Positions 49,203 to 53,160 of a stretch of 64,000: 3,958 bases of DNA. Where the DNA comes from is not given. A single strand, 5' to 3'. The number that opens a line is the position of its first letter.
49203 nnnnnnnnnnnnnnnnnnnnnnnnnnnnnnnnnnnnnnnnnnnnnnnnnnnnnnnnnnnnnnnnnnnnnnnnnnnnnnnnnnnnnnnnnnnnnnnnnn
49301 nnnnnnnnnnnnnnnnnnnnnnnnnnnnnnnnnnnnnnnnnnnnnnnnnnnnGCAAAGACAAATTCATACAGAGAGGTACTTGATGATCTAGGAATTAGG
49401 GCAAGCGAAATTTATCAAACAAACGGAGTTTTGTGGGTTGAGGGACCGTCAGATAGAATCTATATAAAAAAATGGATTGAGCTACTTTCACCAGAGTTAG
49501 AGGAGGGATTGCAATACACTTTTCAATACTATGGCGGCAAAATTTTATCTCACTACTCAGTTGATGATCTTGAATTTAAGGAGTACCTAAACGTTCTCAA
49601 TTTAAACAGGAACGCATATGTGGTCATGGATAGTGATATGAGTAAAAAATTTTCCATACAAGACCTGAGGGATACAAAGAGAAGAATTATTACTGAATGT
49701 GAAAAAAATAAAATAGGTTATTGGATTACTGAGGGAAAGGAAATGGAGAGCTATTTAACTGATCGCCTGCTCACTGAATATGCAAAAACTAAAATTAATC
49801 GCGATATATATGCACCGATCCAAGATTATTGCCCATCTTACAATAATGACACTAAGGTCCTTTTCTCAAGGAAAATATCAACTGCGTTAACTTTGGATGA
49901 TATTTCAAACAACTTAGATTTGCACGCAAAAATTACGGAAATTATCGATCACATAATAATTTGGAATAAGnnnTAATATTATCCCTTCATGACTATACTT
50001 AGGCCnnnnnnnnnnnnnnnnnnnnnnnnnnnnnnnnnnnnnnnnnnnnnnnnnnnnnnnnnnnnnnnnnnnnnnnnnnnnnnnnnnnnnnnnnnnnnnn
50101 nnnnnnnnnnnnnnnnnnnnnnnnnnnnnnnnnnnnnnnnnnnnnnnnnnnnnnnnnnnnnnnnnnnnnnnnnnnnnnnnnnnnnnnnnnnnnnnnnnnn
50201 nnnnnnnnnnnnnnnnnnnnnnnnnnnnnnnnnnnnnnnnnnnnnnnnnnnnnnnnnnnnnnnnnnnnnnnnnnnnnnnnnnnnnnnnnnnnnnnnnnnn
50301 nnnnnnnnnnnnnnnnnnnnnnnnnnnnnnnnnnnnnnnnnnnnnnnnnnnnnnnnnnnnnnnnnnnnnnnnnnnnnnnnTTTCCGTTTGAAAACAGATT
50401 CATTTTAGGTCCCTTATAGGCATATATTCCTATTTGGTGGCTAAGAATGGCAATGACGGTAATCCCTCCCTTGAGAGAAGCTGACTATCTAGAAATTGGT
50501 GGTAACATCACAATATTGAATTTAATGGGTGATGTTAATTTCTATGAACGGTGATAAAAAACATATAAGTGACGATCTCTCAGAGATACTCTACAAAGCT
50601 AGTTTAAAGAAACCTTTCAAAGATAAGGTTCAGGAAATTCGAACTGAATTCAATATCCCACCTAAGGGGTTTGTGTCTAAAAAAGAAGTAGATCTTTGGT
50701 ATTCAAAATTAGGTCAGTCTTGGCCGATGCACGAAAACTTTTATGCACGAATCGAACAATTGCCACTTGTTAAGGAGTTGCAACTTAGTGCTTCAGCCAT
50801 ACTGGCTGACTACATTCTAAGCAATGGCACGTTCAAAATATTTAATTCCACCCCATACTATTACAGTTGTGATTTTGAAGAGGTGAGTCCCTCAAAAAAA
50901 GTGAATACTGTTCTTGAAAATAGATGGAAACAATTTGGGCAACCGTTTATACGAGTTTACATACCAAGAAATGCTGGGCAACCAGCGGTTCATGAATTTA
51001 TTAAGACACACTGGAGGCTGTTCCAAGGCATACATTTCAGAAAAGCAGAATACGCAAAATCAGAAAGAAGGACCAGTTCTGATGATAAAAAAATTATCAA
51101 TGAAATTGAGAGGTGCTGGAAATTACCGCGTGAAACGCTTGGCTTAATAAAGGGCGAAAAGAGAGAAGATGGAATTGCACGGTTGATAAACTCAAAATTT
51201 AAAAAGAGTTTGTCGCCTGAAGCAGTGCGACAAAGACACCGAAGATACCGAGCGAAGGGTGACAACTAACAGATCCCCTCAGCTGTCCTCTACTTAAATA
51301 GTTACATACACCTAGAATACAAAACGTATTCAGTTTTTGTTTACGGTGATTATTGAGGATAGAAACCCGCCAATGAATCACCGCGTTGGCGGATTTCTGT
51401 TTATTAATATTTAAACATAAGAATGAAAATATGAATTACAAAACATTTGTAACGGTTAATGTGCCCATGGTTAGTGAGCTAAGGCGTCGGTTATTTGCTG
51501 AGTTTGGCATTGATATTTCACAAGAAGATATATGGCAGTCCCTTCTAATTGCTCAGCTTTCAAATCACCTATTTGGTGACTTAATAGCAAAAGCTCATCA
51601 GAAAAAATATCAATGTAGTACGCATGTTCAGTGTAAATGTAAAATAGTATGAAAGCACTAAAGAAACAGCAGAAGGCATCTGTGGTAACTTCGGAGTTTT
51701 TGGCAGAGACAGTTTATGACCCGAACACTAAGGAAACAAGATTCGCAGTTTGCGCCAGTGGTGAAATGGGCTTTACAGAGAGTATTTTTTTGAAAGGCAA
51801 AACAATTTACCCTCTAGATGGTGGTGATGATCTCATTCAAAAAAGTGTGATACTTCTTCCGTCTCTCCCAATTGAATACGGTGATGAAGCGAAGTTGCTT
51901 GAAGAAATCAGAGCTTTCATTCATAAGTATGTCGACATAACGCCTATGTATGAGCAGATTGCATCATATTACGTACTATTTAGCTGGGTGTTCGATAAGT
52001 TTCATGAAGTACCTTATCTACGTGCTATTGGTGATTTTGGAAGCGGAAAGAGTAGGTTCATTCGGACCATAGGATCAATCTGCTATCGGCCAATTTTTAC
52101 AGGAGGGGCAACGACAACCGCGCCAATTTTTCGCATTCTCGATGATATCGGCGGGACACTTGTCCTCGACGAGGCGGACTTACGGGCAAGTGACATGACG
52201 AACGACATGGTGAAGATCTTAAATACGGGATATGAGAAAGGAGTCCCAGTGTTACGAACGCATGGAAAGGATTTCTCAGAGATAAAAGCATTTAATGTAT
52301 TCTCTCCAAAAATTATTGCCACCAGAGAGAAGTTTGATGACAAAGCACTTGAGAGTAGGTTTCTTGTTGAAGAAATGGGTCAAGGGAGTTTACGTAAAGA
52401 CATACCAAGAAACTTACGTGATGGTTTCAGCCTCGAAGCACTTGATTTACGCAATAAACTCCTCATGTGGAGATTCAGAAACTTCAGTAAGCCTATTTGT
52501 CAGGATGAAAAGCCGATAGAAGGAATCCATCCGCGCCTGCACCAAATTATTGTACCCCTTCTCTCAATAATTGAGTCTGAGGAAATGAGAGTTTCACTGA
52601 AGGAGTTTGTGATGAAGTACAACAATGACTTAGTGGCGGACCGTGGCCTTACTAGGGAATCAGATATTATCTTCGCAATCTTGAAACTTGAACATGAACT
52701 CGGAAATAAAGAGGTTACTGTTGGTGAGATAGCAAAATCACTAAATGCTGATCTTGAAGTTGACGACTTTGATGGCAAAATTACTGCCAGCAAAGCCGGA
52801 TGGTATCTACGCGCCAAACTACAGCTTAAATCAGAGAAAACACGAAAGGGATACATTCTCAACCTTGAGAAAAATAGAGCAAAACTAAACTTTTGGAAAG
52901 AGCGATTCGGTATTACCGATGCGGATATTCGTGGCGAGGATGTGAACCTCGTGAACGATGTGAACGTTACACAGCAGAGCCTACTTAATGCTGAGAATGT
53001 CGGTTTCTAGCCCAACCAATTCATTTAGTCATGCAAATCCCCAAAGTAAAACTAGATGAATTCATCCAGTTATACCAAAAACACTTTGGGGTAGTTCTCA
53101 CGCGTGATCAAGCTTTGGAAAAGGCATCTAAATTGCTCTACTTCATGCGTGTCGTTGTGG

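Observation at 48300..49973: Standalone OLD-family ATPase-Toprim nuclease (class 1 OLD / GajA-like) without a partner helicase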

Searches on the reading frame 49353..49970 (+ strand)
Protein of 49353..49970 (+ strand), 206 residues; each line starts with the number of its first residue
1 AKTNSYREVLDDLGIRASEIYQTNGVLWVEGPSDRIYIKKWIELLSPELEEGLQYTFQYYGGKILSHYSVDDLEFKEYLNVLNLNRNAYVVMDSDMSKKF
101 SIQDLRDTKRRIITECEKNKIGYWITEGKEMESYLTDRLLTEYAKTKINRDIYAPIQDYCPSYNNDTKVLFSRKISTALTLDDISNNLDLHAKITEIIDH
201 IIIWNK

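Call 28: search_solved_structures(query=A2, max_evalue=10, show_alignments=4)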
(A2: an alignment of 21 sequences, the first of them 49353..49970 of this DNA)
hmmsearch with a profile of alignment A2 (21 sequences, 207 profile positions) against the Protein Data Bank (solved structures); distinct sequences matched with E-value up to 10: 3.
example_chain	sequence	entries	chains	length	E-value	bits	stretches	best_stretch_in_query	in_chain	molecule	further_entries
1rp3_B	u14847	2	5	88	0.0041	19.9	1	155-204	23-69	anti sigma factor FlgM | anti-sigma factor FlgM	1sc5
2xkj_E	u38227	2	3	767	0.58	12.9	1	65-116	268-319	TOPOISOMERASE IV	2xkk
4hd5_A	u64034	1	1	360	1.2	11.9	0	77-174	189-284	Polysaccharide deacetylase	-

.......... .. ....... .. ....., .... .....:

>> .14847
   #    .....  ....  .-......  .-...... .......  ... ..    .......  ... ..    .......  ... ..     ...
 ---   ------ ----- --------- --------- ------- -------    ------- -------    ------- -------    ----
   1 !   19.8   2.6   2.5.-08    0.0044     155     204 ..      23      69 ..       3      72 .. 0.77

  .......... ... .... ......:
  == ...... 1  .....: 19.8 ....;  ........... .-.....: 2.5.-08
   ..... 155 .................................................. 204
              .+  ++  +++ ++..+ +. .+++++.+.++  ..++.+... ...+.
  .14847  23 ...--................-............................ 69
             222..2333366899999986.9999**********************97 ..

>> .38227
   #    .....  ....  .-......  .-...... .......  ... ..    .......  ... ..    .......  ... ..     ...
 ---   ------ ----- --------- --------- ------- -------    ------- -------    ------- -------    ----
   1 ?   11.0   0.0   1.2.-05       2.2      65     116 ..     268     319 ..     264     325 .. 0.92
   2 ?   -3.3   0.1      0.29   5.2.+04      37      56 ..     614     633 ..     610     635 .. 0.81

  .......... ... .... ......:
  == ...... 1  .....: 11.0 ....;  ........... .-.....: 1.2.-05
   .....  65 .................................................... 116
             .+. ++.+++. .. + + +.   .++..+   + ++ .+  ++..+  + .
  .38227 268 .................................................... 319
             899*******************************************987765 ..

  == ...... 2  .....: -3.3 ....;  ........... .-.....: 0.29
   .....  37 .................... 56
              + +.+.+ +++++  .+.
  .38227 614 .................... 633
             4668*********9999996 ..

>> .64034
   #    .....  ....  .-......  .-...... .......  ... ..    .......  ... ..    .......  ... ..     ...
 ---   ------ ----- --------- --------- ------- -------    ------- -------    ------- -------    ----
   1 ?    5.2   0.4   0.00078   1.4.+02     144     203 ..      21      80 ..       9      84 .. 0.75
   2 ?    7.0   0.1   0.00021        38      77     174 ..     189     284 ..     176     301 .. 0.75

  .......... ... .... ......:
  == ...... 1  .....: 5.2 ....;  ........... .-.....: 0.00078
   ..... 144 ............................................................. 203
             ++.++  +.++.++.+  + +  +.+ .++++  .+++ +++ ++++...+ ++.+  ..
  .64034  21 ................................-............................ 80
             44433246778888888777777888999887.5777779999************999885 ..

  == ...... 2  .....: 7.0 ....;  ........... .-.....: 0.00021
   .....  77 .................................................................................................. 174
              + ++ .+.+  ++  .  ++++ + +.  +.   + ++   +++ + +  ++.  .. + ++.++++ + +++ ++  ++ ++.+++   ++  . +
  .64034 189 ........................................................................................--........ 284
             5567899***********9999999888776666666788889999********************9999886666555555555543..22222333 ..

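Call 36: predict_structure(alignment_id=A2)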
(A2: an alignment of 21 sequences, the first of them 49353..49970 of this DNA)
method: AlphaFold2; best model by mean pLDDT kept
length: 206 residues; sequences in the alignment: 21
mean_pLDDT: 88.5   pTM: 0.84
mean pLDDT of the five models: 88.5, 85.3, 85.0, 84.5, 81.3
residues with pLDDT >= 90: 148; 70-90: 36; 50-70: 7; < 50: 15
segments of 3 or more residues with pLDDT < 50: 1-3, 5-7, 14-21
pLDDT, mean of each block of 10 residues (from residue 1): 48 47 83 96 97 90 80 85 85 97 95 94 97 98 96 97 92 96 97 98 93
secondary structure, 60 per line:
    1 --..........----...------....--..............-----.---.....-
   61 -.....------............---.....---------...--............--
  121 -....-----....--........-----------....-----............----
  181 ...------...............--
elements in order: H3-12 E26-29 H32-45 E55-59 H62-66 H73-84 E88-92 H107-118 E122-125 H131-134 H137-144 H156-159 H165-176 H190-204

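Call 43: fold_search(model_id=the predicted structure, library=pdb)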
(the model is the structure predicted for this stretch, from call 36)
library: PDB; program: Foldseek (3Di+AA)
matches with E <= 10: 921; with E <= 0.001: 5
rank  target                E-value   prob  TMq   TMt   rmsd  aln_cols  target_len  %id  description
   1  6njv                  1.8e-04  1.00  0.49  0.49   8.3       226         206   15  C-terminal region of the Xanthomonas campestris pv. campestris OLD protein phased with iodine (released 2019-08-07)
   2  6njx                  2.7e-04  1.00  0.50  0.51   8.2       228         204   15  C-terminal region of the Xanthomonas campestris pv. campestris OLD protein phased with mercury (released 2019-08-07)
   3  6nk8_A                2.9e-04  1.00  0.53  0.55   6.6       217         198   14  C-terminal region of the Burkholderia pseudomallei OLD protein (released 2019-08-07)
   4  6njw                  7.2e-04  1.00  0.53  0.52   7.7       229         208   16  C-terminal region of the Xanthomonas campestris pv. campestris OLD protein phased with platinum (released 2019-08-07)
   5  6nk8_B                8.1e-04  1.00  0.50  0.50   7.6       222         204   14  C-terminal region of the Burkholderia pseudomallei OLD protein (released 2019-08-07)
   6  8ux9_A                1.1e-02  0.94  0.37  0.26  10.6       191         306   15  Asymmetric unit of the PARIS Immune Complex at 3.2 Angstrom Resolution (released 2024-09-18)
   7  6p74                  2.2e-02  0.94  0.42  0.19   8.2       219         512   15  OLD nuclease from Thermus Scotoductus (released 2020-01-29)
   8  7lmz_B                3.4e-02  0.35  0.21  0.08  12.0       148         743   12  Cryo-EM structure of human p97 in complex with Npl4/Ufd1 and Ub6 (Class 1) (released 2021-09-15)
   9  9p01_A                4.1e-02  0.35  0.23  0.11  12.0       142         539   12  Cryo-EM structure of S. Mansoni p97 bound to ATPgS (released 2025-08-13)
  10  8usc_F                4.1e-02  0.18  0.23  0.16  17.3       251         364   10  Nub1/Fat10-processing human 26S proteasome (released 2024-11-06)
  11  7rl7_A                4.4e-02  0.16  0.22  0.09  19.6       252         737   10  Cryo-EM structure of human p97-R155H mutant bound to ATPgS. (released 2021-09-22)
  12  2r8r_B                4.6e-02  0.20  0.22  0.22  13.2       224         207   12  Crystal structure of the N-terminal region (19..243) of sensor protein KdpD from Pseudomonas syringae pv. tomato str.  (released 2007-09-25)
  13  8j4t_A                4.9e-02  0.94  0.52  0.26   8.7       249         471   16  GajA-GajB complex (released 2024-02-21)
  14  8v46_D                4.9e-02  0.77  0.37  0.27  10.2       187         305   16  CryoEM structure of AriA-AriB complex (Form I) (released 2024-06-26)
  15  8tjy_A                5.2e-02  0.89  0.50  0.24   9.1       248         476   17  Structure of Gabija AB complex (released 2024-04-24)
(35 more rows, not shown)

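Call 91: search_protein_representatives(alignment_id=A2)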
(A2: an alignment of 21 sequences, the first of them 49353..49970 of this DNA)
Query: 21 sequences, 207 profile positions. Proteins with E-value up to 0.001 (for the whole library): 4272; up to 1e-10: 3309; up to 1e-30: 1654. The best 150 are listed.
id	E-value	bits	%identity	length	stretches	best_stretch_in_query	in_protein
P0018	1.5e-79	282.7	-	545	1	5-207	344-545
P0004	9.1e-78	276.9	-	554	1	5-207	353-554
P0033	9.9e-78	276.8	-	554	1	2-206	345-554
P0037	2.6e-77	275.4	-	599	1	4-207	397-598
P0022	2.9e-76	272.0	-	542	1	5-207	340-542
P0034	3.1e-76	271.9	-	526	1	4-206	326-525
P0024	5.5e-76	271.1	-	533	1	4-206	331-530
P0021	2.9e-74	265.5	-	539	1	4-207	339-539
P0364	3.1e-74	265.3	-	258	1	3-206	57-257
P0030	5.9e-74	264.5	-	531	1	3-206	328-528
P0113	1.9e-73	262.8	-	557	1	6-207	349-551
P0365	3.0e-73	262.1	-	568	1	2-206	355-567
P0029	4.2e-73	261.6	-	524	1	4-206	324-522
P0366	1.4e-71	256.7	-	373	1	2-207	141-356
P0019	5.5e-71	254.7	-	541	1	4-206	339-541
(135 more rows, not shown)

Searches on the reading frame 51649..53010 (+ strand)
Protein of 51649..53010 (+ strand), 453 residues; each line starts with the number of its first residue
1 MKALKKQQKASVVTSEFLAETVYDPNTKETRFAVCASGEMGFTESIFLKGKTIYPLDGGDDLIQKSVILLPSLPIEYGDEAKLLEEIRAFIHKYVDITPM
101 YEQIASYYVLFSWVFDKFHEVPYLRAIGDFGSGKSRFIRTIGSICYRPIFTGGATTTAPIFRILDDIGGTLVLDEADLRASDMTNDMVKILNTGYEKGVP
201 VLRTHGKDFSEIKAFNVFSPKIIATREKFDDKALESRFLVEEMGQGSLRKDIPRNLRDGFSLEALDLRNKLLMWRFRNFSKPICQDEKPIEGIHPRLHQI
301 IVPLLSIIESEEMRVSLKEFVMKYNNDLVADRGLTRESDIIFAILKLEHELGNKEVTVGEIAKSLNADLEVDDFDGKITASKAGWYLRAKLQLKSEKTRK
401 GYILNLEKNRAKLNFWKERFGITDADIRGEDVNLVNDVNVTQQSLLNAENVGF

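Call 3: search_protein_families(library=pfam, proteins=[window:51649-53010:+], max_evalue=0.01)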
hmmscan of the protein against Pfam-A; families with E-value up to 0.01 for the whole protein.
window:51649-53010:+ (453 aa): 0 families

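Call 4: search_protein_families(library=padloc, proteins=[window:51649-53010:+], max_evalue=0.01)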
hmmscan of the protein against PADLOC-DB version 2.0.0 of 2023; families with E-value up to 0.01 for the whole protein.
window:51649-53010:+ (453 aa): 0 families

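Call 5: search_protein_families(library=ncbifam, proteins=[window:51649-53010:+], max_evalue=0.01)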
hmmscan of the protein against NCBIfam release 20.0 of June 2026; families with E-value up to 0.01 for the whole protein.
window:51649-53010:+ (453 aa): 0 families

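Call 18: search_protein_families(library=phrogs, proteins=[window:51649-53010:+], max_evalue=0.01)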
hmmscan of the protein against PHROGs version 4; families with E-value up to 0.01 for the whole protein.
window:51649-53010:+ (453 aa): 0 families

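Call 64: search_solved_structures(query=window:51649-53010:+, max_evalue=1, show_alignments=1)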
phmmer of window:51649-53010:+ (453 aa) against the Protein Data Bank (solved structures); distinct sequences matched with E-value up to 1: 1.
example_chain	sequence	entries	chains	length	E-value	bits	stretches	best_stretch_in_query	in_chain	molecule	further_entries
1r5b_A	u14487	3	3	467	0.68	11.8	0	379-439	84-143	Eukaryotic peptide chain release factor GTP-binding subunit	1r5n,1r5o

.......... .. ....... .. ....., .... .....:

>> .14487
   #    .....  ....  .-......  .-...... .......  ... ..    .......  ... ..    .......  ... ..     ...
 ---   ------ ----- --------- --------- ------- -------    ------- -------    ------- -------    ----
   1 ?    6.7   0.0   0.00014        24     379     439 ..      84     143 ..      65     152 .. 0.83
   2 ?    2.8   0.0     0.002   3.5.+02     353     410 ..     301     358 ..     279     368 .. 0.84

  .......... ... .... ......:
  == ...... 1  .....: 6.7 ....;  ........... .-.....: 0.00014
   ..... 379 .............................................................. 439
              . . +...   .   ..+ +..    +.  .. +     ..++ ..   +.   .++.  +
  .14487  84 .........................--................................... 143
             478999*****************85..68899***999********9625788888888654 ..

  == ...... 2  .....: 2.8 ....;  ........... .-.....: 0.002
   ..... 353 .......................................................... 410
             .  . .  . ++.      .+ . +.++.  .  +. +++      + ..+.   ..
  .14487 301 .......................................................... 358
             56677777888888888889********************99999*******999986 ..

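Call 65: find_homologous_proteins(query=window:51649-53010:+, max_evalue=0.001)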
Query window:51649-53010:+ (453 aa): 939 proteins with E <= 0.001 among 8000 candidates; the best 120 are listed.
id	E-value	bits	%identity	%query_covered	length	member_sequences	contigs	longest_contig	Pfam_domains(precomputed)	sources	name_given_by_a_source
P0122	0.0e+0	1014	100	100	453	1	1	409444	-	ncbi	-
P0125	3.5e-199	680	67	100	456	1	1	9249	-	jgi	-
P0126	6.0e-198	676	68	99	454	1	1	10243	-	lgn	-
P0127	9.7e-196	669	67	96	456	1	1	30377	-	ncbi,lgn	ncbi:MAG: hypothetical protein V4469_05135 [Patescibacteria group bacterium]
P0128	1.1e-194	665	67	99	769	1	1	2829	PF22763.2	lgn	-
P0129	6.7e-194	663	65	100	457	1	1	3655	-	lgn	-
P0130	8.8e-194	662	66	99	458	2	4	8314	-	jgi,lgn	-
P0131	2.2e-193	661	66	99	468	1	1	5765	-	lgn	-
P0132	2.9e-192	657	65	99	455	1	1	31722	-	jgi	jgi:predicted HTH domain antitoxin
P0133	6.0e-192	656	66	94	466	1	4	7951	-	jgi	-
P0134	1.6e-191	655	66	98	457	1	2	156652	-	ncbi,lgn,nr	ncbi:MAG: hypothetical protein NTW62_01500 [Candidatus Nomurabacteria bacterium]|nr:hypothetical pro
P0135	2.0e-191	655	64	100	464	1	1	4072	-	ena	-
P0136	3.0e-191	654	66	96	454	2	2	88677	-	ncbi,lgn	-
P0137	3.8e-191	654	64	100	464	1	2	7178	-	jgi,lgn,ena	-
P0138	1.4e-190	652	65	99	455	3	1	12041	-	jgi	-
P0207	1.5e-167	576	60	93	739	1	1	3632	PF09250.17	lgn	-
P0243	6.5e-164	564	59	93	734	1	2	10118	PF09250.17,PF08708.17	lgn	-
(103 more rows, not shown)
